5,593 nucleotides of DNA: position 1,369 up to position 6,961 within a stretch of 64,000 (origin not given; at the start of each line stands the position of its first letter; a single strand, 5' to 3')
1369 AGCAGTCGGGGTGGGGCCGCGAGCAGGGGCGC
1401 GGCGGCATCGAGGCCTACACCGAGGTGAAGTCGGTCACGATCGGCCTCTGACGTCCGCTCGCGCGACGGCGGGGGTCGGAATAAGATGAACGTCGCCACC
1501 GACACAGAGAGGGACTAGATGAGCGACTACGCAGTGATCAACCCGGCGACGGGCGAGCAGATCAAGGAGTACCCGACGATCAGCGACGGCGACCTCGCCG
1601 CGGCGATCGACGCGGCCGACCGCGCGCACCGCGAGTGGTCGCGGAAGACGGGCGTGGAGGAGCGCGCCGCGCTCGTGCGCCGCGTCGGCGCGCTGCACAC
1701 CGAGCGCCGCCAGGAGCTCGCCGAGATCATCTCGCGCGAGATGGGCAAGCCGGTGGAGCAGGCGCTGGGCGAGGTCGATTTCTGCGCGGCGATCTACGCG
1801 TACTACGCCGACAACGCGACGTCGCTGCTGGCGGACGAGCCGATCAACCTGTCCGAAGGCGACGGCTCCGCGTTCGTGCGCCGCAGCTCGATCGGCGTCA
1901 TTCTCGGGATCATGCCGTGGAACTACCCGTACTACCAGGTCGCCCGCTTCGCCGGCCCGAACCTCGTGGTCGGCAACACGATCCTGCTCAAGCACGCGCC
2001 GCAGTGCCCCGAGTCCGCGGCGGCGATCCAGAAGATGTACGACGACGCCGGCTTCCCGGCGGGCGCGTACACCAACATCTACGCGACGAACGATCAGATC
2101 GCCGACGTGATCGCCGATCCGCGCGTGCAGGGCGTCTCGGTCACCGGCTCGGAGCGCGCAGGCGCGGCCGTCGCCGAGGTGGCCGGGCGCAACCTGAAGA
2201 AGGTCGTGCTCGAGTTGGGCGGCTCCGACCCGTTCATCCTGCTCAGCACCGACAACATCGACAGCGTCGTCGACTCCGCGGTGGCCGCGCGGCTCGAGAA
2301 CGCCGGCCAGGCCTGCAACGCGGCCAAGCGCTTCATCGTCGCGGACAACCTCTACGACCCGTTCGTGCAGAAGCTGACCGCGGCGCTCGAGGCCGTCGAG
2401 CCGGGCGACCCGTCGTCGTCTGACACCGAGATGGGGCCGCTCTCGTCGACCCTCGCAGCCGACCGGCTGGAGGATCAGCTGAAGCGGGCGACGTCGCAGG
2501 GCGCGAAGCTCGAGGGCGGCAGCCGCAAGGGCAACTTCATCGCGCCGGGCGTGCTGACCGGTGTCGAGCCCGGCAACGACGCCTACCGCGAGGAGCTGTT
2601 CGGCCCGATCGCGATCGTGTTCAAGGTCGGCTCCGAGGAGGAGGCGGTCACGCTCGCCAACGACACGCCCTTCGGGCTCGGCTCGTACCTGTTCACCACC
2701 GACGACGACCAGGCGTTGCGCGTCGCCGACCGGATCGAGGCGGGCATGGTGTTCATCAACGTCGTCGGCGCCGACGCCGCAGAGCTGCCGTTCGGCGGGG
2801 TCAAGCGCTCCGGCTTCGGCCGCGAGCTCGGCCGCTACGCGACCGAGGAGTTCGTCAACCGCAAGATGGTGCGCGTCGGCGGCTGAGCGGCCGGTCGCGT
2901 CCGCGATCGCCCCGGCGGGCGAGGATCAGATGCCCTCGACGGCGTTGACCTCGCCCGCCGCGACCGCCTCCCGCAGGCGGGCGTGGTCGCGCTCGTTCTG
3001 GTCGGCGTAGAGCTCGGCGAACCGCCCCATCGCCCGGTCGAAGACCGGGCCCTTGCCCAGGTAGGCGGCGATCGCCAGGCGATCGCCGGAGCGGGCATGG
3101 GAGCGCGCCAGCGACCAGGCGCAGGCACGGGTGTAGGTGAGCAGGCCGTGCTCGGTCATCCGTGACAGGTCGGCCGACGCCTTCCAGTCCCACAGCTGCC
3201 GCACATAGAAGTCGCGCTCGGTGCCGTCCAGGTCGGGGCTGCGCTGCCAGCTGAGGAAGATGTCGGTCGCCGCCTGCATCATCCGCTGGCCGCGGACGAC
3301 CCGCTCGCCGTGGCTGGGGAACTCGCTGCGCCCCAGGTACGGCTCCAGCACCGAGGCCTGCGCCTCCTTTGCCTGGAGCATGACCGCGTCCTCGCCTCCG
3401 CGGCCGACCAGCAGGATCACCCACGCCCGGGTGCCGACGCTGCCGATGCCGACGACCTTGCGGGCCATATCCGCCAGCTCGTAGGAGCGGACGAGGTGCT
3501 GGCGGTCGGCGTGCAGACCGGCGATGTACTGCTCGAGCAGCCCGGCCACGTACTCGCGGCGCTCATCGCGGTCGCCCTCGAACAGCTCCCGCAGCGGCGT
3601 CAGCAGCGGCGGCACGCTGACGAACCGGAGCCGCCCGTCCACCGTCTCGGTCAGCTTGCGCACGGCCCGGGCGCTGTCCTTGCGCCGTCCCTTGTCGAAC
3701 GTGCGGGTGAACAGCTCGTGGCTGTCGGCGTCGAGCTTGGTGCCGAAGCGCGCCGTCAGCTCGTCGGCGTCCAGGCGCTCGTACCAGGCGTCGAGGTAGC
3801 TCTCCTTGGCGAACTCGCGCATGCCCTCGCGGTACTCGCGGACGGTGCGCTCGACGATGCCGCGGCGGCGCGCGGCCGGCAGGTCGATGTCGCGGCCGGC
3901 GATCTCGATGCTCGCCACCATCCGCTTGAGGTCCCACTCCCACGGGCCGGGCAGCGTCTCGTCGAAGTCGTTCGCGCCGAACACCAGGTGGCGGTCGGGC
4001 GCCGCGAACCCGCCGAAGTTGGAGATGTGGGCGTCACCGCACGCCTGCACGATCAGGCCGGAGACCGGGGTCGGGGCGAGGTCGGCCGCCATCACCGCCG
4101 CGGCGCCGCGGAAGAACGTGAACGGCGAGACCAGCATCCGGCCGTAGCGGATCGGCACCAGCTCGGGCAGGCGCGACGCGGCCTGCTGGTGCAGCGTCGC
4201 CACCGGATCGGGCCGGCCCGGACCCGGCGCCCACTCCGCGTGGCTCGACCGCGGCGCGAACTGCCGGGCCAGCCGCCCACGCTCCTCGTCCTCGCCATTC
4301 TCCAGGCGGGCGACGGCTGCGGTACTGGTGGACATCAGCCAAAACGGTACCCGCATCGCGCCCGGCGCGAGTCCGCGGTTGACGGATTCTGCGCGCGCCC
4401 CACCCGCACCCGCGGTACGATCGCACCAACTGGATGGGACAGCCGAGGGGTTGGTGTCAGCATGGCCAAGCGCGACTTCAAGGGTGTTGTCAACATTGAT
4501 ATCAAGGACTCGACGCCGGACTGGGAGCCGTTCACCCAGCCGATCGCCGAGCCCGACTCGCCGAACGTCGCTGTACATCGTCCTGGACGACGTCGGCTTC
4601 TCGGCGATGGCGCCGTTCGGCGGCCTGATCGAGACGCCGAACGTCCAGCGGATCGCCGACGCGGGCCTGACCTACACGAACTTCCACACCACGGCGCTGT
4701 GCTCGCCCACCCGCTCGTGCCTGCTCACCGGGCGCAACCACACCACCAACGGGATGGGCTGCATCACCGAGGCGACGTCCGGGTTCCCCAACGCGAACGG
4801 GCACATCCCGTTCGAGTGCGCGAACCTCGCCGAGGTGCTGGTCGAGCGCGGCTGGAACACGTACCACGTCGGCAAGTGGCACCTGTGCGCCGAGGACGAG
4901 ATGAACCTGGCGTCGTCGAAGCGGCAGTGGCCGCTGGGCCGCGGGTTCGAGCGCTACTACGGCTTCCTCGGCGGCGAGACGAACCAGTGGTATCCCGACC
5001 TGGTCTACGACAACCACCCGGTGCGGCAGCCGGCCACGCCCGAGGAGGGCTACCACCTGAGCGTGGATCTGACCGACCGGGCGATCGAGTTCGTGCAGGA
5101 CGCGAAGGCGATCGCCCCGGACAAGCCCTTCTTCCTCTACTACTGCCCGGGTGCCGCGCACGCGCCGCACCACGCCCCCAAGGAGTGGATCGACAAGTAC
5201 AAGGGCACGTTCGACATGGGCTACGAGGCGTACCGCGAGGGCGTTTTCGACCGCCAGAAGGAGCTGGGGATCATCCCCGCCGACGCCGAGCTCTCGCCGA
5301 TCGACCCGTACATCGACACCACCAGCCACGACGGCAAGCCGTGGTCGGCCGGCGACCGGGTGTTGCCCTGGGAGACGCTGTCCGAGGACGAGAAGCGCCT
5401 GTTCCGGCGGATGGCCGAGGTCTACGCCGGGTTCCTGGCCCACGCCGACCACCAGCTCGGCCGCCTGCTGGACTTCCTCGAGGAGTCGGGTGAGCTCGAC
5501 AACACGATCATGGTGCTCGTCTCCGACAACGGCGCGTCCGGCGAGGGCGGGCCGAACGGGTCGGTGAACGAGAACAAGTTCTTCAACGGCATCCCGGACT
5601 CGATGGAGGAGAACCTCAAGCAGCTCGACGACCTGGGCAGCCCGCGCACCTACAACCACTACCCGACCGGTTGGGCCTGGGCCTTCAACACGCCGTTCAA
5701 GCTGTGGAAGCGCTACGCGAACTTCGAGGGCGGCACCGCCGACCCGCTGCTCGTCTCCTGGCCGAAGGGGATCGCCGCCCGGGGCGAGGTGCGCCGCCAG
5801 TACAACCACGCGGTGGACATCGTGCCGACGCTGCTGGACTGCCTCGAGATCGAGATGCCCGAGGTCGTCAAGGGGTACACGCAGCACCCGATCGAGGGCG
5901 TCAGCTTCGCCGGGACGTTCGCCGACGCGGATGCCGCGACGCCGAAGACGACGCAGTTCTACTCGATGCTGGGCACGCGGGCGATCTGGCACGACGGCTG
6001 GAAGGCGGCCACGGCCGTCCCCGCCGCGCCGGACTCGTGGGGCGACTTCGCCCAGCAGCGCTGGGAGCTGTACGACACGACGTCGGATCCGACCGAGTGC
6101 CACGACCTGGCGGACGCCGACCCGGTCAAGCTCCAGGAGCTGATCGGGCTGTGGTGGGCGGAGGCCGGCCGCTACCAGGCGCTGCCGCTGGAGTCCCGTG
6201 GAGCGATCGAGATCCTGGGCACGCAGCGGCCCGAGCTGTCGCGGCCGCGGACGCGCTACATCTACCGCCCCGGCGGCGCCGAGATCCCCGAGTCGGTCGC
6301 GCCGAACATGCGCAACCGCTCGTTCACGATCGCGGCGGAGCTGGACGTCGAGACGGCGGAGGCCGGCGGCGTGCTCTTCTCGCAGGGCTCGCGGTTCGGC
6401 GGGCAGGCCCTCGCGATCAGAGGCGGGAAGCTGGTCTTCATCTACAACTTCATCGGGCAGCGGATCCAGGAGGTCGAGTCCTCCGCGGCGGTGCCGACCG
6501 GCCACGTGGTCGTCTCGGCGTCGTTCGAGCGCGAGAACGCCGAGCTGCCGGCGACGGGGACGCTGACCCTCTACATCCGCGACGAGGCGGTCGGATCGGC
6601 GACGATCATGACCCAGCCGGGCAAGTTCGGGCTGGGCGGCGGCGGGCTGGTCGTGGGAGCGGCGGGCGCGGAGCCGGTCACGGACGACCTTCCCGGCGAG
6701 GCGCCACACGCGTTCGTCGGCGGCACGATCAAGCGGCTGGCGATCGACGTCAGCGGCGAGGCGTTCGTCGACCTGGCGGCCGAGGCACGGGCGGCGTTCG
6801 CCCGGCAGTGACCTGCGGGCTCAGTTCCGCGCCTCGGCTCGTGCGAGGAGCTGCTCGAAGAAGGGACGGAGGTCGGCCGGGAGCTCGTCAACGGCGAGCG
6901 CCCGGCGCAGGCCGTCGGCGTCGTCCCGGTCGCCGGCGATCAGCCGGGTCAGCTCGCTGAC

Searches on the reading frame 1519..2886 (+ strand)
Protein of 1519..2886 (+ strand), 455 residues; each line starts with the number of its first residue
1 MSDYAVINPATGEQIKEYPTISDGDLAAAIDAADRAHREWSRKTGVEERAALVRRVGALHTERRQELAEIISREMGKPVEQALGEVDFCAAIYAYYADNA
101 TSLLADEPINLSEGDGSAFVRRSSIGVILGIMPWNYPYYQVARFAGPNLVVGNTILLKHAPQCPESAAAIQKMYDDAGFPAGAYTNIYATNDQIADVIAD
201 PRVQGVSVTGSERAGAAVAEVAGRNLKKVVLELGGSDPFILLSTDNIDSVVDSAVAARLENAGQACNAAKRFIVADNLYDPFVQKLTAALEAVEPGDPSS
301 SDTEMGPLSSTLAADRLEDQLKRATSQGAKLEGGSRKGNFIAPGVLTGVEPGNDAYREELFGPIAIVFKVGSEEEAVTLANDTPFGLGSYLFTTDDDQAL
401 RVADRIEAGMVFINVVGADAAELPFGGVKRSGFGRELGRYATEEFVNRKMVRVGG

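Call 88: search_protein_families(library=pfam, proteins=[window:1519-2886:+], max_evalue=0.000001)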
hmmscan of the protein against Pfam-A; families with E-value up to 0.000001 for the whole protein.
window:1519-2886:+ (455 aa): 1 family
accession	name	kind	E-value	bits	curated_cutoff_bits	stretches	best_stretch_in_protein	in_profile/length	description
PF00171.27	Aldedh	-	9.8e-131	436.9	23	1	4-451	9-461/461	Aldehyde dehydrogenase family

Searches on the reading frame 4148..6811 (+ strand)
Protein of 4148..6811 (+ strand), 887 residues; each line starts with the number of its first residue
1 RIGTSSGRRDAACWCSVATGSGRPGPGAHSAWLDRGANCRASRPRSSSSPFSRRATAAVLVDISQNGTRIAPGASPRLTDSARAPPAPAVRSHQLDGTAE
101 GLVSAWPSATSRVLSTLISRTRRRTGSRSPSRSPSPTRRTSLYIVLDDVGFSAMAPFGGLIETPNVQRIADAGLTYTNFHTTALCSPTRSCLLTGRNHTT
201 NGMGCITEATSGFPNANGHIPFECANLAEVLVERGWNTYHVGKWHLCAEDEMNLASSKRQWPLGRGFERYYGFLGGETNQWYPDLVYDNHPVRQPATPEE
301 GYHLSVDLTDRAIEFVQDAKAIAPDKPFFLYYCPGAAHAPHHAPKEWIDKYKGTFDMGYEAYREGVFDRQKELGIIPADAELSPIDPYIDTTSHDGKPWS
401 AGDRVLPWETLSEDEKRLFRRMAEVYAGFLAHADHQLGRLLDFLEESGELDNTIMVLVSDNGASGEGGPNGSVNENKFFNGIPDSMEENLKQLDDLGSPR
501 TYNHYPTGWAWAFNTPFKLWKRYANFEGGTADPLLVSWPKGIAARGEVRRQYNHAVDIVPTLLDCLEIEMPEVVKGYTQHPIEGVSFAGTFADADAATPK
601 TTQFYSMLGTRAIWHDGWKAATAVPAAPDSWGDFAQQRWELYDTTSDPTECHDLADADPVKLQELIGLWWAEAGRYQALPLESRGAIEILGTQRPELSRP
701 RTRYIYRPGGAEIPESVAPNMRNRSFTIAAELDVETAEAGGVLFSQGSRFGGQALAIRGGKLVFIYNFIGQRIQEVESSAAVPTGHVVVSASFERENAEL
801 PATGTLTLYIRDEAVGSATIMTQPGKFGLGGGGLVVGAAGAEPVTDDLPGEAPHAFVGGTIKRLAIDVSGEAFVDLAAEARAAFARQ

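Call 88: search_protein_families(library=pfam, proteins=[window:4148-6811:+], max_evalue=0.000001)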
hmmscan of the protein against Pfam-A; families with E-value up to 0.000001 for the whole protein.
window:4148-6811:+ (887 aa): 2 families
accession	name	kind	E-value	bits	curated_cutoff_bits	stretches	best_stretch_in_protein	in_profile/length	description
PF00884.28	Sulfatase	-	8.8e-59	199.7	25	1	140-567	2-300/301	Sulfatase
PF16347.10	SGSH_C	-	1e-08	35.9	29.3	0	526-582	12-67/154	N-sulphoglucosamine sulphohydrolase, C-terminal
